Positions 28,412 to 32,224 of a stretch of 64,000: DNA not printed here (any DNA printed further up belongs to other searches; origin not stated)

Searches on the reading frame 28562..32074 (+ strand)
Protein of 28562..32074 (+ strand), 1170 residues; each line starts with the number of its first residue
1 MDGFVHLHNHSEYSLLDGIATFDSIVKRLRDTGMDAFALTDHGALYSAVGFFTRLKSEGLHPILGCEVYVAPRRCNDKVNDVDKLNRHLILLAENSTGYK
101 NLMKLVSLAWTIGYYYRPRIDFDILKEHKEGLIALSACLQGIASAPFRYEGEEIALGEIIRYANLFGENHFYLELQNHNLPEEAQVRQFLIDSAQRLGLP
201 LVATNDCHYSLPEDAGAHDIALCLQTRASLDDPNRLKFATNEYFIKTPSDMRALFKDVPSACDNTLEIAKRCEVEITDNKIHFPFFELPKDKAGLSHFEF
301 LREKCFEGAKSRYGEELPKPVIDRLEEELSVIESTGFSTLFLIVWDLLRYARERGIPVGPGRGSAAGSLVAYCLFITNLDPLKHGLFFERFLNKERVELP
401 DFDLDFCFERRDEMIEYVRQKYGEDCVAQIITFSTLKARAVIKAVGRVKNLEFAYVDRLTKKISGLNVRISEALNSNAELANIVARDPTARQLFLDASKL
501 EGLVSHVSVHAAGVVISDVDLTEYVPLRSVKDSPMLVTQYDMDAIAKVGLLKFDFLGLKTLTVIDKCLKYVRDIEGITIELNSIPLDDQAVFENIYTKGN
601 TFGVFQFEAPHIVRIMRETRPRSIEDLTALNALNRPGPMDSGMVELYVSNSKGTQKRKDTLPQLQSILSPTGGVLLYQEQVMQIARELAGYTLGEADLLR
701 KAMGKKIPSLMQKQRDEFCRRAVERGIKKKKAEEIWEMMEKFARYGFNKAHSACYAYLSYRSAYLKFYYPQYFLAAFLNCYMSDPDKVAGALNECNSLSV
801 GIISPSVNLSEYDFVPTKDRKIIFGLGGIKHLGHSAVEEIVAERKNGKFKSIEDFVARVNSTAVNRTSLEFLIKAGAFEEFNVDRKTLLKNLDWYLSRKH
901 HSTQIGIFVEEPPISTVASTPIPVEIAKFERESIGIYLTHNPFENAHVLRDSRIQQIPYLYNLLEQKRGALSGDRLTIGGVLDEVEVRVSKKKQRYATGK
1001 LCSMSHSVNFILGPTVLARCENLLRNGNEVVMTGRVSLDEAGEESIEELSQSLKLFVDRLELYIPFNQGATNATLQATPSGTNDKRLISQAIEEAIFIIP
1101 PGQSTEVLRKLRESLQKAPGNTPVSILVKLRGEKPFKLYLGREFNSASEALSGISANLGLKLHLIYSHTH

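Call 6: search_protein_families(library=pfam, proteins=[window:28562-32074:+], max_evalue=0.001)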
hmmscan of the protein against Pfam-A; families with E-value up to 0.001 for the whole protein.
window:28562-32074:+ (1170 aa): 4 families
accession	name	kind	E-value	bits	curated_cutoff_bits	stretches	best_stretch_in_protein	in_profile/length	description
PF07733.18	DNA_pol3_alpha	-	9e-95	317.6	23.9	1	300-557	2-260/260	Bacterial DNA polymerase III alpha NTPase domain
PF17657.6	DNA_pol3_finger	-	1.7e-54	184.1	22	1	560-726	1-166/166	Bacterial DNA polymerase III alpha subunit finger domain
PF02811.25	PHP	-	1.7e-47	162.2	26.4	1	6-178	1-164/164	PHP domain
PF14579.12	HHH_6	-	2.6e-27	95.3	25.6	1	800-888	2-90/90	Helix-hairpin-helix motif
